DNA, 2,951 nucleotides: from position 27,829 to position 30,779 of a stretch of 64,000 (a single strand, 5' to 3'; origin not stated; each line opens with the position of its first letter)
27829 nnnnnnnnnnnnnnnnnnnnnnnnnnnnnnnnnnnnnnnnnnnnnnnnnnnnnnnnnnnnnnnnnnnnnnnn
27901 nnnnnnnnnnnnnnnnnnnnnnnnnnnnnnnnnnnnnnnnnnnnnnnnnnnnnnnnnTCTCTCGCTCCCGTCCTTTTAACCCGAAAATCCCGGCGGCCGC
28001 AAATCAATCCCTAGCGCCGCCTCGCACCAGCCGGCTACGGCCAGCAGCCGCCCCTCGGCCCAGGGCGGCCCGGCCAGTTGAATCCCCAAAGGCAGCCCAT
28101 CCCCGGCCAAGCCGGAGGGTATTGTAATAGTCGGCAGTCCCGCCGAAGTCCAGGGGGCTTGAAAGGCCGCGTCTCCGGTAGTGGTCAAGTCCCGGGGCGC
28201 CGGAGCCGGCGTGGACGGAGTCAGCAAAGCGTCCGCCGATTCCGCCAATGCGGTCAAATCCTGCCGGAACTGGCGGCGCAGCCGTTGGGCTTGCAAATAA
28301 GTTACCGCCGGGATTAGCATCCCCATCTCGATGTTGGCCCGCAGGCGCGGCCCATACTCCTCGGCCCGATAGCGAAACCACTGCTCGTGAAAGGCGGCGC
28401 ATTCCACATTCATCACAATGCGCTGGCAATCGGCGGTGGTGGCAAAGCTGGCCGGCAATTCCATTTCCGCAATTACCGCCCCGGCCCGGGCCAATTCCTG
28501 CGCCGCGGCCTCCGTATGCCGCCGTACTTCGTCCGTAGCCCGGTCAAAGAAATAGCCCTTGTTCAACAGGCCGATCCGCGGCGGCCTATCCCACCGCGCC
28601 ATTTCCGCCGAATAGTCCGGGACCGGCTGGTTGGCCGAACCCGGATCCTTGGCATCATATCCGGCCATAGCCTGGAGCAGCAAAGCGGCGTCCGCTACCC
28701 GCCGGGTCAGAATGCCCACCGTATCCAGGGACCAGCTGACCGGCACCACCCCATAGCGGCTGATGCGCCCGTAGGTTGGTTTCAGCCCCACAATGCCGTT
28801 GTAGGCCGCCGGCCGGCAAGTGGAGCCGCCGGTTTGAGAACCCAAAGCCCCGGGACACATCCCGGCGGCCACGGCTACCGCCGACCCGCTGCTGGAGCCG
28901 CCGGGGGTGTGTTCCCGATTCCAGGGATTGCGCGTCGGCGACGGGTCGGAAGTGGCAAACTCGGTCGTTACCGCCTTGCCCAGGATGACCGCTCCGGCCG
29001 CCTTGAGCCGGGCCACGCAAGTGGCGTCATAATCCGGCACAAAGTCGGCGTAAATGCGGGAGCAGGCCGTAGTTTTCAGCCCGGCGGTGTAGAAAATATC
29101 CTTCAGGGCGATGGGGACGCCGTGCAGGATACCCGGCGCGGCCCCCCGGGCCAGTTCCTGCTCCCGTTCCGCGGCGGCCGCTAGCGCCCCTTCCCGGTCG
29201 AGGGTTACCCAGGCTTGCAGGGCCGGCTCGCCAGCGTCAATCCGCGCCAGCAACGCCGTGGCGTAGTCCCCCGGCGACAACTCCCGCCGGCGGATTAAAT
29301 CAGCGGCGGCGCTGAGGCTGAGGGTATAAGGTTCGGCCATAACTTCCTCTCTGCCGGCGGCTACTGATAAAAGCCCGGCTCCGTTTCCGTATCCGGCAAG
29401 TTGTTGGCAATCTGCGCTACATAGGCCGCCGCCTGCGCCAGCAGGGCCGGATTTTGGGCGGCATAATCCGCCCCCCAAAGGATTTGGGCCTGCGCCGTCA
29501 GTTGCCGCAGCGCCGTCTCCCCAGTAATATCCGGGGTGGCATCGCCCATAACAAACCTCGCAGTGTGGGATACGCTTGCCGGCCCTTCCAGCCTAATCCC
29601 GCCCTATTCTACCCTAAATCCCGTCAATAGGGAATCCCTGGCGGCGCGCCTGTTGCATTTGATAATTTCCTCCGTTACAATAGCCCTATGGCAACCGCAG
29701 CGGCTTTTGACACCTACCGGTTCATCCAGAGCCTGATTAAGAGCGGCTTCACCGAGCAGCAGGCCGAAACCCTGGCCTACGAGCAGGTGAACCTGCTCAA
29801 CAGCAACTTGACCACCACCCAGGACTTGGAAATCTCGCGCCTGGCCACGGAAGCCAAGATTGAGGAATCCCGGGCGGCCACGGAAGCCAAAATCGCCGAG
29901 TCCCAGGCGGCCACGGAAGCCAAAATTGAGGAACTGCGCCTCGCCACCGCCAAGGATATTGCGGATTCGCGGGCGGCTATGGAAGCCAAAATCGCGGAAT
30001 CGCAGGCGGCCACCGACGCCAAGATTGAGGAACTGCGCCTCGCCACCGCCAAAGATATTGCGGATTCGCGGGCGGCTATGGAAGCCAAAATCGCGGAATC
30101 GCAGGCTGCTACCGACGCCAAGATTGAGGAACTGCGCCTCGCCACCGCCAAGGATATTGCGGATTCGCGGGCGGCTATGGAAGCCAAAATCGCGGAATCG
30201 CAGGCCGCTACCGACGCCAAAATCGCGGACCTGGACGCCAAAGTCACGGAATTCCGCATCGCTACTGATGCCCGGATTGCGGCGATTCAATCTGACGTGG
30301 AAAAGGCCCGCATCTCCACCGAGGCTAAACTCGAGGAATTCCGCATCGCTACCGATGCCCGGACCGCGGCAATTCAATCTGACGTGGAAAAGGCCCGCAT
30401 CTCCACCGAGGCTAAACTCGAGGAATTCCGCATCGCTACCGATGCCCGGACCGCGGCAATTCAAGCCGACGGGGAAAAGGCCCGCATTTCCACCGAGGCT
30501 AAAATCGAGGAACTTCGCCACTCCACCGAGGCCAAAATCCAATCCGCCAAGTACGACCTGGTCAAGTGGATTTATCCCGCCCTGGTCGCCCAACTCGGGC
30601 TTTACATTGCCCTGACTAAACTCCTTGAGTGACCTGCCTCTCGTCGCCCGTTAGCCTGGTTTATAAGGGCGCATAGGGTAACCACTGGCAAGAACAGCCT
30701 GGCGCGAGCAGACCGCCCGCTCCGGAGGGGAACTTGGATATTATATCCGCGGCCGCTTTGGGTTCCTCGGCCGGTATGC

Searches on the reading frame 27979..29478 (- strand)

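Call 78: search_protein_families(library=pfam, proteins=[window:27979-29478:-], max_evalue=0.00001)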
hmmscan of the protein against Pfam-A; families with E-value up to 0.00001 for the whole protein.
window:27979-29478:- (500 aa): 1 family
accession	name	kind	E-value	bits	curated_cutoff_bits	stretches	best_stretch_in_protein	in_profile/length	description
PF01425.27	Amidase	-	1.6e-107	360.8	27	1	74-479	4-445/445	Amidase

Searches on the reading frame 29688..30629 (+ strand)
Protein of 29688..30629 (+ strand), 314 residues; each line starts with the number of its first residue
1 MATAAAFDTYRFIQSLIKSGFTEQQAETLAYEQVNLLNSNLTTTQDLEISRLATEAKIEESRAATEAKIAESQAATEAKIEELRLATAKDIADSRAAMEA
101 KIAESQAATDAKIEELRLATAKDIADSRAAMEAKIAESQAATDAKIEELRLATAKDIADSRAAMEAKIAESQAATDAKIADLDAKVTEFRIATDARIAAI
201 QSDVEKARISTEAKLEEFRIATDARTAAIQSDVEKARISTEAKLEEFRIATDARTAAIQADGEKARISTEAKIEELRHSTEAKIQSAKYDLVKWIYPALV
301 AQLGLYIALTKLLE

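Call 78: search_protein_families(library=pfam, proteins=[window:29688-30629:+], max_evalue=0.00001)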
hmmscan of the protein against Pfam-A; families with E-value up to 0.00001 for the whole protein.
window:29688-30629:+ (314 aa): 1 family
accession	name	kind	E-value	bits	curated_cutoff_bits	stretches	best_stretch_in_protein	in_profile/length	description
PF07798.16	CCDC90-like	-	6.6e-08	33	33.5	0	7-151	1-144/175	Coiled-coil domain-containing protein 90-like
